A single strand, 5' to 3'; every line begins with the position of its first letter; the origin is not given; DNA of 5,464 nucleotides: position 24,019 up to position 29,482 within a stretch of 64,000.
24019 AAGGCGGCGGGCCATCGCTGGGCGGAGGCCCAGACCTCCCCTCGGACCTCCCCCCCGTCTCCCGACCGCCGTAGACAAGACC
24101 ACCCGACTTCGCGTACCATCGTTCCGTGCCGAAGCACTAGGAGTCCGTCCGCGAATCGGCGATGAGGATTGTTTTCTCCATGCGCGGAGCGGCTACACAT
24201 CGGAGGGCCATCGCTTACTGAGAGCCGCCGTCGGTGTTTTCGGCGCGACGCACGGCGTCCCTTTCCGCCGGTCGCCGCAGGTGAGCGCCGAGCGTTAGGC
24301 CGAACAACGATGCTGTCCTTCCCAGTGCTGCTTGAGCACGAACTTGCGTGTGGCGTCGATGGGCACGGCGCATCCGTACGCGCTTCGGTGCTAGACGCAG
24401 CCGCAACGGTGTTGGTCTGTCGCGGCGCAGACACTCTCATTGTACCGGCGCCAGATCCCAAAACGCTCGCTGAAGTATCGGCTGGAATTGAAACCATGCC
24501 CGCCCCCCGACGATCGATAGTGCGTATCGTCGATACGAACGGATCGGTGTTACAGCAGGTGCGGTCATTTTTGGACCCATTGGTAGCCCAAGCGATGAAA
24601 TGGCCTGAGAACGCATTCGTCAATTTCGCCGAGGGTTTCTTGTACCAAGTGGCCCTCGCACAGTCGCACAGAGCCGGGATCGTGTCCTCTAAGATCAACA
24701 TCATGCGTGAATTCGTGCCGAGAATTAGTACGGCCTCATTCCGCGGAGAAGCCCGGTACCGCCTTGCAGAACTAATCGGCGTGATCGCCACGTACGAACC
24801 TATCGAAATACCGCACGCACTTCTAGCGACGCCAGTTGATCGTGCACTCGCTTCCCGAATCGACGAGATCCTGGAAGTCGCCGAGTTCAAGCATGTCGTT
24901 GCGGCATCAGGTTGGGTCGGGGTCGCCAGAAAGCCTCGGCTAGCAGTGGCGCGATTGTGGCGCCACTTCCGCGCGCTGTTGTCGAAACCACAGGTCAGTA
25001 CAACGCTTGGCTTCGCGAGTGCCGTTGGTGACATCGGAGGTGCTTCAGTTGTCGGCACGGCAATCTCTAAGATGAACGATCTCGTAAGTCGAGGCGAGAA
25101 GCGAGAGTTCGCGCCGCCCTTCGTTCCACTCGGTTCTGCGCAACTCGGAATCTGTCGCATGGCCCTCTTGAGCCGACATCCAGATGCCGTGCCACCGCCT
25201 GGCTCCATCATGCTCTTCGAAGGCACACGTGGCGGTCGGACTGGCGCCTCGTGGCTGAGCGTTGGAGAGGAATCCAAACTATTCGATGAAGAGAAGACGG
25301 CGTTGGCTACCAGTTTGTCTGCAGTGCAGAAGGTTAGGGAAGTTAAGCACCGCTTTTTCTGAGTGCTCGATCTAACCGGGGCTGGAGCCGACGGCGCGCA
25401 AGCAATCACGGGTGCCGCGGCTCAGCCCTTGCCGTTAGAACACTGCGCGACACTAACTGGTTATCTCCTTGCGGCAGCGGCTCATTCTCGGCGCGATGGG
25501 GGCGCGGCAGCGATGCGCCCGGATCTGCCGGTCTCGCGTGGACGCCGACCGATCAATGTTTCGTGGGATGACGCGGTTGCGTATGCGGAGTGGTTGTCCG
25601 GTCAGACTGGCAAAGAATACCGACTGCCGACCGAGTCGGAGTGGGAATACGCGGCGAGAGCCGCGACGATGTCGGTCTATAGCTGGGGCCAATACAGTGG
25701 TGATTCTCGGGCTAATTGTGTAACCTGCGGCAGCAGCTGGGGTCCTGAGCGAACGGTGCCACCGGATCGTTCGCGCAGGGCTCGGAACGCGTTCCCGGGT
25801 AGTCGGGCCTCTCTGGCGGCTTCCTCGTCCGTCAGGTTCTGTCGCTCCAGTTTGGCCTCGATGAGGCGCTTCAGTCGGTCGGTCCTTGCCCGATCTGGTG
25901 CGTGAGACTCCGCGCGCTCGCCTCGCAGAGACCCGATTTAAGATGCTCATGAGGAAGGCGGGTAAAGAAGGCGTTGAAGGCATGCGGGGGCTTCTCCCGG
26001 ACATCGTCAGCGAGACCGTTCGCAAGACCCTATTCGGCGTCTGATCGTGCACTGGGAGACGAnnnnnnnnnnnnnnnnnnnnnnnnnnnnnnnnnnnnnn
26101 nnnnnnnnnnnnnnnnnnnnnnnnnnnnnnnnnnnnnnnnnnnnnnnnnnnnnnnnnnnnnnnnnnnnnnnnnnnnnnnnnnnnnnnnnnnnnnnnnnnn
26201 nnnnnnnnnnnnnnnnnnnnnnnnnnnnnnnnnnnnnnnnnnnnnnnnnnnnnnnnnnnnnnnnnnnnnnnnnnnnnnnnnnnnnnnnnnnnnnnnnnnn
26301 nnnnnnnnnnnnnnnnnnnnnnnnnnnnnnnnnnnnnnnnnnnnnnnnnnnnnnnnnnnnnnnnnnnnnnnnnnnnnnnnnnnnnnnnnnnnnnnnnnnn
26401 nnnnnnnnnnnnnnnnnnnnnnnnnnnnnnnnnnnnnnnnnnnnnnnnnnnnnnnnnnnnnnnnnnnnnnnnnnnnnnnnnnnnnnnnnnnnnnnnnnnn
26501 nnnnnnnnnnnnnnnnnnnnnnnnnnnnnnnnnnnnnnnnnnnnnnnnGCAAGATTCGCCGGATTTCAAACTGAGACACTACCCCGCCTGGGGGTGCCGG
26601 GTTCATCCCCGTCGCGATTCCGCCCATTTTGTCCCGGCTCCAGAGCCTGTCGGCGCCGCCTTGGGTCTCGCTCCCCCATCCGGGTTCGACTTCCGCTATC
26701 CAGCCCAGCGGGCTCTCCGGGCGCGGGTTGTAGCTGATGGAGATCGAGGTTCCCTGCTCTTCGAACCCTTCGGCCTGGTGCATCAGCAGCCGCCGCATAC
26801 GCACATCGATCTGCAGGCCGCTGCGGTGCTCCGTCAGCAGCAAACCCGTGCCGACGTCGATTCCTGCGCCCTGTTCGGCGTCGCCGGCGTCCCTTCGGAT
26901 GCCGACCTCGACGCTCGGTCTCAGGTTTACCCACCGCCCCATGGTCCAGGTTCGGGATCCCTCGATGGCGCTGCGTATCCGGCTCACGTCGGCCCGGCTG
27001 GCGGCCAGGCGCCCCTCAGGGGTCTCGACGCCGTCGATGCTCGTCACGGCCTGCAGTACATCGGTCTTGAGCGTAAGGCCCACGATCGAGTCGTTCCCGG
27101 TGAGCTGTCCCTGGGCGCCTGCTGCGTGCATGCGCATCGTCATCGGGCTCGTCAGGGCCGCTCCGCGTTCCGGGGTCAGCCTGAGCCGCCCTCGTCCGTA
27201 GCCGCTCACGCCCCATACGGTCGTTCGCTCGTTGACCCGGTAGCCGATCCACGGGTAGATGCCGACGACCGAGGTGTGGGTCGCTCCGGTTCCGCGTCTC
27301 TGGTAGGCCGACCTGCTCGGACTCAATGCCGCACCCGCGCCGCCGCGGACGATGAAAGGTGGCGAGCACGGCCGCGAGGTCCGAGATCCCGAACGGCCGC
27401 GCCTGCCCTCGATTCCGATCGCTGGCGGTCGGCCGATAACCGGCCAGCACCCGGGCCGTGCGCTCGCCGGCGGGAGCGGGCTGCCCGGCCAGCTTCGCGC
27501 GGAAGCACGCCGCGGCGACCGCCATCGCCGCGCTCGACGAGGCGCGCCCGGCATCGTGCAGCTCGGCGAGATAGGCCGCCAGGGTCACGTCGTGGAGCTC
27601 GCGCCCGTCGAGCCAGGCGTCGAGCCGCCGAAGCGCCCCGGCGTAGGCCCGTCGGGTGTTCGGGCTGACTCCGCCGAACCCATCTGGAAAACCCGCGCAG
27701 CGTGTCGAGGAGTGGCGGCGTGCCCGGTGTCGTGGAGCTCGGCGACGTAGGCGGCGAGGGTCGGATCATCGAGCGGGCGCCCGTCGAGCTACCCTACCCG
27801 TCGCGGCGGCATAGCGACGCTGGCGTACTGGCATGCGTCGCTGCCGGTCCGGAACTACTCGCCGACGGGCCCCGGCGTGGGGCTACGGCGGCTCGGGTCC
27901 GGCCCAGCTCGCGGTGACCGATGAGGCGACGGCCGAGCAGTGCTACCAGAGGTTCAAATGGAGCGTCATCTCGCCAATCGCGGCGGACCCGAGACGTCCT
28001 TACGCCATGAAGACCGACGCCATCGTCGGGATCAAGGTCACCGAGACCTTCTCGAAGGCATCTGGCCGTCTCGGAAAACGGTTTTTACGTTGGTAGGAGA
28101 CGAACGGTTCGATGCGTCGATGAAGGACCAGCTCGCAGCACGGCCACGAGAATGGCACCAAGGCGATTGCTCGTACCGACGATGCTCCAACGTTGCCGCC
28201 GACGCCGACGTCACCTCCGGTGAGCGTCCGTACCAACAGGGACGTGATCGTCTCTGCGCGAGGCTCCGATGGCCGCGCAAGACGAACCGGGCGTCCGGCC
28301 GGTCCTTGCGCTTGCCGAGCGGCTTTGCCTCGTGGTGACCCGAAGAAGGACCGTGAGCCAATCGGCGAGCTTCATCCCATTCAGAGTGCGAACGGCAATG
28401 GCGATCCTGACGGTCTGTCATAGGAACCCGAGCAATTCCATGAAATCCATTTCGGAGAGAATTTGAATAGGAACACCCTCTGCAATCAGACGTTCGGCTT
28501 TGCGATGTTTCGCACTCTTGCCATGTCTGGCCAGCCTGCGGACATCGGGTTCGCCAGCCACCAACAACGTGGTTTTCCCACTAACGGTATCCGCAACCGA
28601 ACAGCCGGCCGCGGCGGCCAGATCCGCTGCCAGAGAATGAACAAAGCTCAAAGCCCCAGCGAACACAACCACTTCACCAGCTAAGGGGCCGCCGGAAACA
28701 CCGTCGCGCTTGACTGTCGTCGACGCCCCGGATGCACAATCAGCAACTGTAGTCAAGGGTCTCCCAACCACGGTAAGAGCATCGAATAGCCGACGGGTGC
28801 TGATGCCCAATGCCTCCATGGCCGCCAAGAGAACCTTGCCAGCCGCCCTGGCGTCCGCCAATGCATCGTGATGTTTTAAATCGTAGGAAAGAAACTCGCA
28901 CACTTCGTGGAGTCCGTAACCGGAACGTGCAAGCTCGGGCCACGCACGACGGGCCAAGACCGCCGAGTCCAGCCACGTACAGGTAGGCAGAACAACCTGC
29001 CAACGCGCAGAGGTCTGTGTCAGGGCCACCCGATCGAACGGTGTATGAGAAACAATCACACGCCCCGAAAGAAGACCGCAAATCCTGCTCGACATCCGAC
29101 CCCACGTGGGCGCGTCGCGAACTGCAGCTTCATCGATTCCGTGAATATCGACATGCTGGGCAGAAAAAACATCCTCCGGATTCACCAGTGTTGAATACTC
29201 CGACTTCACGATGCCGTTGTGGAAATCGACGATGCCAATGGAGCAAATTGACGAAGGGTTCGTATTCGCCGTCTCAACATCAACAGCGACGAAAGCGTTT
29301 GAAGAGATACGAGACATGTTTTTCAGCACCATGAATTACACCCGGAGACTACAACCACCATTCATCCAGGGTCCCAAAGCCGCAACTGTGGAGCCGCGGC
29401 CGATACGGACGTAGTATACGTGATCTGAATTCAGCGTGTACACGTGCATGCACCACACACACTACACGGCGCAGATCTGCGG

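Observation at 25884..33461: DUF2321 zinc-ribbon + HEPN cassette present twice as a ~700-bp inverted repeat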

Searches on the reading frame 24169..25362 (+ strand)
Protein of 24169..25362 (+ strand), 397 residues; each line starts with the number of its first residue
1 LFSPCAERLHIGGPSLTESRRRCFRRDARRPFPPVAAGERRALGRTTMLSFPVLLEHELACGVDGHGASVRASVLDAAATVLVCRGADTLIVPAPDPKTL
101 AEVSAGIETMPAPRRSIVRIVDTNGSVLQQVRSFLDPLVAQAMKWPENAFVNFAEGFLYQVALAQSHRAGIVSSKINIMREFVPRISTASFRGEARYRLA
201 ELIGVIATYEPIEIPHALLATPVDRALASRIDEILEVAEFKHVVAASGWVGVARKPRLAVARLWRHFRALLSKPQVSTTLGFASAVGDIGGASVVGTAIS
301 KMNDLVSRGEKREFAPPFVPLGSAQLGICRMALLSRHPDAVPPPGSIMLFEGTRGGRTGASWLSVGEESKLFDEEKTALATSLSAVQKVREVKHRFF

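Call 3: search_protein_families(library=pfam, proteins=[window:24169-25362:+], max_evalue=0.01)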
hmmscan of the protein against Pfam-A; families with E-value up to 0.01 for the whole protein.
window:24169-25362:+ (397 aa): 1 family
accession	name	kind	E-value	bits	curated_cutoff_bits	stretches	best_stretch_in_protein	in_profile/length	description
PF09872.14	DUF2099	-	0.0057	16.3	25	1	71-140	86-154/257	Uncharacterized protein conserved in archaea (DUF2099)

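Call 6: search_protein_families(library=padloc, proteins=[window:24169-25362:+], max_evalue=0.01)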
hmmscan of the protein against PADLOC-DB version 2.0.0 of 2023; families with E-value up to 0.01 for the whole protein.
window:24169-25362:+ (397 aa): 0 families

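Call 7: search_protein_families(library=ncbifam, proteins=[window:24169-25362:+], max_evalue=0.01)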
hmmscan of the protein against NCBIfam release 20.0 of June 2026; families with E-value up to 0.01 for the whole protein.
window:24169-25362:+ (397 aa): 0 families

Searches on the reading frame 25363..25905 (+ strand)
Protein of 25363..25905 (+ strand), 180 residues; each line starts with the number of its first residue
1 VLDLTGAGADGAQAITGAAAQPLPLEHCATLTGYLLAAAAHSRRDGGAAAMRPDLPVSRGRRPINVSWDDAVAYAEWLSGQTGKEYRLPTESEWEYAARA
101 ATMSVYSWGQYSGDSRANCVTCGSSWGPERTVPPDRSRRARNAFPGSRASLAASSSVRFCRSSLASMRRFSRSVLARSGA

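Call 3: search_protein_families(library=pfam, proteins=[window:25363-25905:+], max_evalue=0.01)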
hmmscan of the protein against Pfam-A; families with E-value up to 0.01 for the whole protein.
window:25363-25905:+ (180 aa): 1 family
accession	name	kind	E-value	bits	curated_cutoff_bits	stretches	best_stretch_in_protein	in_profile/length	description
PF03781.23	FGE-sulfatase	-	6.1e-14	52.7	23.3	1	64-116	94-141/255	Sulfatase-modifying factor enzyme 1-like domain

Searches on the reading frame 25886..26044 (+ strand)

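Call 3: search_protein_families(library=pfam, proteins=[window:25886-26044:+], max_evalue=0.01)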
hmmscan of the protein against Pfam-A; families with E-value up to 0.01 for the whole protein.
window:25886-26044:+ (52 aa): 1 family
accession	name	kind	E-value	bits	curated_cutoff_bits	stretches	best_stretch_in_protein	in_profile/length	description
PF10083.14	DUF2321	-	8.4e-11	42.2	24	1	1-48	109-156/157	Uncharacterized protein conserved in bacteria (DUF2321)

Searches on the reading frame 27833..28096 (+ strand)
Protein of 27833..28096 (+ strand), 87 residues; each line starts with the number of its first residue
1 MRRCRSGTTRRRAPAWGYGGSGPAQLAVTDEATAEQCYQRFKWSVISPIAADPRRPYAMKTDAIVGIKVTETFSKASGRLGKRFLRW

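Call 12: search_protein_families(library=pfam, proteins=[window:27833-28096:+], max_evalue=0.1)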
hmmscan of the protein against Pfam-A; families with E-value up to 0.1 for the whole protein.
window:27833-28096:+ (87 aa): 1 family
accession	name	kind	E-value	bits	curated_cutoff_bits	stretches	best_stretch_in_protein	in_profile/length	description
PF19663.4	DUF6166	-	9.3e-09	35.7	27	1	15-64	35-87/93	Family of unknown function (DUF6166)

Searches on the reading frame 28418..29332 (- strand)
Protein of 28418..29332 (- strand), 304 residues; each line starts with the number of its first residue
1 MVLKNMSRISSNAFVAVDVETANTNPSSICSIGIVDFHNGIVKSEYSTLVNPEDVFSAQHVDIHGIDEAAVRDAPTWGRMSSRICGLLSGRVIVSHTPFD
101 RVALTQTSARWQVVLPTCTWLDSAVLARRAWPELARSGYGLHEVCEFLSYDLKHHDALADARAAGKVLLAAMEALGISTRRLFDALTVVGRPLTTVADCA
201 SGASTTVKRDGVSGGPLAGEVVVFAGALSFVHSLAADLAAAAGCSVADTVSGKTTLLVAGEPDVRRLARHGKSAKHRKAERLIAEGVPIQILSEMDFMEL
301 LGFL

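Call 3: search_protein_families(library=pfam, proteins=[window:28418-29332:-], max_evalue=0.01)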
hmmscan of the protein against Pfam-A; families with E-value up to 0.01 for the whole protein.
window:28418-29332:- (304 aa): 3 families
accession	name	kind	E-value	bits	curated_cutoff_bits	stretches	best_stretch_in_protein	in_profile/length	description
PF00929.31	RNase_T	-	3e-15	57.6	24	1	15-168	1-164/164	Exonuclease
PF16473.11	Rv2179c-like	-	1.3e-06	28.6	27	1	15-55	3-46/177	3'-5' exoribonuclease Rv2179c-like domain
PF00533.33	BRCT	-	0.0077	16.9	21.3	0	216-279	5-61/78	BRCA1 C Terminus (BRCT) domain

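Call 6: search_protein_families(library=padloc, proteins=[window:28418-29332:-], max_evalue=0.01)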
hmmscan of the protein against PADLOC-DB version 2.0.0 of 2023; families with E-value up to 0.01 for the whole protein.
window:28418-29332:- (304 aa): 3 families
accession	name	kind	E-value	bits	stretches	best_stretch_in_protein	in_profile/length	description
PDLC05027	PDC-S48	-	6.2e-36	122.4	2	11-176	3-171/411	-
PDLC05028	PDC-S48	-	3.7e-29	99.7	1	10-171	16-179/512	-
PDLC01247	DEDDh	-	1.7e-23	81.9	1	15-168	1-138/139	"CAS-I,CAS-II,CAS-III,CAS-IV,CAS-V,CAS-VI; associated"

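Call 7: search_protein_families(library=ncbifam, proteins=[window:28418-29332:-], max_evalue=0.01)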
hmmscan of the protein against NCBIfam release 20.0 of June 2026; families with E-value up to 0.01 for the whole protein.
window:28418-29332:- (304 aa): 28 families (the best 25 are shown)
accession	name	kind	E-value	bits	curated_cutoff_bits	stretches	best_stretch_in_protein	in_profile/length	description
NF004844.0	PRK06195.1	equivalog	2.9e-44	151.7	373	1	14-300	3-305/309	DNA polymerase III subunit epsilon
NF005905.0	PRK07883.1-3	equivalog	4.2e-22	78.5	508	1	9-179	21-195/581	DEDD exonuclease domain-containing protein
NF004719.0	PRK06063.1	equivalog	4.2e-21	75.2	389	1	11-301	15-306/331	DEDDh family exonuclease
NF005907.0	PRK07883.1-5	equivalog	1.1e-20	73.6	454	1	12-186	28-206/584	DEDD exonuclease domain-containing protein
NF001688.0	PRK00448.1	equivalog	4.3e-17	61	873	1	7-175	418-588/1445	PolC-type DNA polymerase III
NF005906.0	PRK07883.1-4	equivalog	4.7e-17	61.5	495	1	9-173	3-169/563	DEDD exonuclease domain-containing protein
TIGR01407.1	dinG_rel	hypoth_equivalog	5e-16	58.1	547.7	1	14-174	2-164/889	putative DnaQ family exonuclease/DinG family helicase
NF005981.0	PRK08074.1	equivalog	5e-16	57.9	789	1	11-175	2-169/931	ATP-dependent DNA helicase DinG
TIGR01405.1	polC_Gram_pos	equivalog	1.7e-15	55.9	1043.45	1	8-175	185-354/1211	DNA polymerase III subunit alpha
NF005569.0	PRK07246.1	equivalog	6.3e-15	54.5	794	1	7-178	2-173/820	bifunctional DnaQ family exonuclease/ATP-dependent helicase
NF005903.0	PRK07883.1-1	equivalog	1.8e-14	53.1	1038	1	12-178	40-216/642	DEDD exonuclease domain-containing protein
NF005289.0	PRK06807.1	equivalog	9.6e-14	51.3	335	1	12-170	8-167/313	3'-5' exonuclease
NF005904.0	PRK07883.1-2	equivalog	7.4e-13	47.6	969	1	11-177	29-199/584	DEDD exonuclease domain-containing protein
NF005937.0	PRK07983.1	equivalog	1.6e-12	47.1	202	1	16-181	4-160/220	exodeoxyribonuclease X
NF006602.0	PRK09146.1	subfamily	2.4e-12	46.7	266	1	7-97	42-136/239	3'-5' exonuclease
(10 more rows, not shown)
